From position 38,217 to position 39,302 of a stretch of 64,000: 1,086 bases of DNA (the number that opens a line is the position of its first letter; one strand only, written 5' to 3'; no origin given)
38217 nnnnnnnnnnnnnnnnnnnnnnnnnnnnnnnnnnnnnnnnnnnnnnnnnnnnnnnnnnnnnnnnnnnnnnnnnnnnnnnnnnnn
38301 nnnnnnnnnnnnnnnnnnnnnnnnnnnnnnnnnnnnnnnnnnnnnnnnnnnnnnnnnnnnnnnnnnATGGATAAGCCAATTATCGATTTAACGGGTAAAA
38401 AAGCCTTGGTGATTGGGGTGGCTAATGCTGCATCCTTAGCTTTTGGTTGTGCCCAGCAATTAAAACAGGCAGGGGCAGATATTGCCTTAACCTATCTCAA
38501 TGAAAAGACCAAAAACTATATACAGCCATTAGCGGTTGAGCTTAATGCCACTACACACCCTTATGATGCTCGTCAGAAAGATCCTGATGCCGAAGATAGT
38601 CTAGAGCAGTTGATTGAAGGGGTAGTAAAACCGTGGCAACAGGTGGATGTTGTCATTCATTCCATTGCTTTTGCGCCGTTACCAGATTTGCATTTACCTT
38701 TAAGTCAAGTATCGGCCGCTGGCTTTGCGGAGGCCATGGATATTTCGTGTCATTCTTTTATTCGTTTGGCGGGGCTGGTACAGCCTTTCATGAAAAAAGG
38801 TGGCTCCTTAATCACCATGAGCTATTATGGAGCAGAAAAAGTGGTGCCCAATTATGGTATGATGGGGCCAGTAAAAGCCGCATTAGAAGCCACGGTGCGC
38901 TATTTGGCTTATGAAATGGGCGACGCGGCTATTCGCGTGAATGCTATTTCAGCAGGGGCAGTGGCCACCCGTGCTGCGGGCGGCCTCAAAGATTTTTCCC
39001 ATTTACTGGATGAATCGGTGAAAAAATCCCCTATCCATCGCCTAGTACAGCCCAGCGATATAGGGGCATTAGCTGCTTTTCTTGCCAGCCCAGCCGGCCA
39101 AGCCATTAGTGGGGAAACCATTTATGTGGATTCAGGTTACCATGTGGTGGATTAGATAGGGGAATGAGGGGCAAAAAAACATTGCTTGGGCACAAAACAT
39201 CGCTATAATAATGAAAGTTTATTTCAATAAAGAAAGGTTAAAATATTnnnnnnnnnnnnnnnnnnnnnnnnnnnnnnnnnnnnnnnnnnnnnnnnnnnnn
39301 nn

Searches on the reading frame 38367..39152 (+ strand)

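Call 18: search_protein_families(library=ncbifam, proteins=[window:38367-39152:+], max_evalue=0.001)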
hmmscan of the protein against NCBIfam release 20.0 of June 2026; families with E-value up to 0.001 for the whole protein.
window:38367-39152:+ (262 aa): 183 families (the best 25 are shown)
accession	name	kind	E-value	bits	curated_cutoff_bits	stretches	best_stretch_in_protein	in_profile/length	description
NF005717.0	PRK07533.1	equivalog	2.1e-105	352.1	337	1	5-261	6-258/259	enoyl-ACP reductase FabI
NF005615.0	PRK07370.1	equivalog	7.8e-73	244.9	391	1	5-261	2-257/259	enoyl-ACP reductase FabI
NF006266.0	PRK08415.1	equivalog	5.2e-70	235.9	441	1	8-261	3-252/274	enoyl-ACP reductase FabI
NF006019.0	PRK08159.1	equivalog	5.7e-69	232.2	452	1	8-261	8-257/272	enoyl-ACP reductase FabI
NF004748.0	PRK06079.1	equivalog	2.9e-66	223.3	362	1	8-260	5-251/252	enoyl-ACP reductase FabI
NF006369.1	PRK08594.1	equivalog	5.1e-64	216.1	370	1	6-261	2-255/256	enoyl-ACP reductase FabI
NF005078.0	PRK06505.1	equivalog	4.3e-62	209.7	446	1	9-261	6-254/271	enoyl-ACP reductase FabI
NF005938.0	PRK07984.1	equivalog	6.7e-61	205.8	477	1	8-260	4-253/262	enoyl-ACP reductase FabI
NF005422.0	PRK06997.1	equivalog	1.2e-58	198.6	440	1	8-261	4-254/262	enoyl-ACP reductase FabI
NF005145.0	PRK06603.1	equivalog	3.2e-57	193.9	456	1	8-261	6-255/260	enoyl-ACP reductase FabI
NF006428.0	PRK08690.1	equivalog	7.7e-54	182.6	462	1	8-260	4-254/261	enoyl-ACP reductase FabI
NF004957.0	PRK06300.1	equivalog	5.9e-46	157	356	2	78-261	105-288/299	enoyl-[acyl-carrier-protein] reductase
NF005908.0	PRK07889.1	equivalog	4.7e-45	154.3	299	1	8-260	5-253/256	enoyl-ACP reductase FabI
NF005975.0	PRK08063.1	equivalog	4.8e-40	137.4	328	1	10-260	4-248/250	enoyl-[acyl-carrier-protein] reductase FabL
NF005559.1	PRK07231.1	subfamily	1.7e-31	109.6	215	1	8-259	2-248/249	glucose 1-dehydrogenase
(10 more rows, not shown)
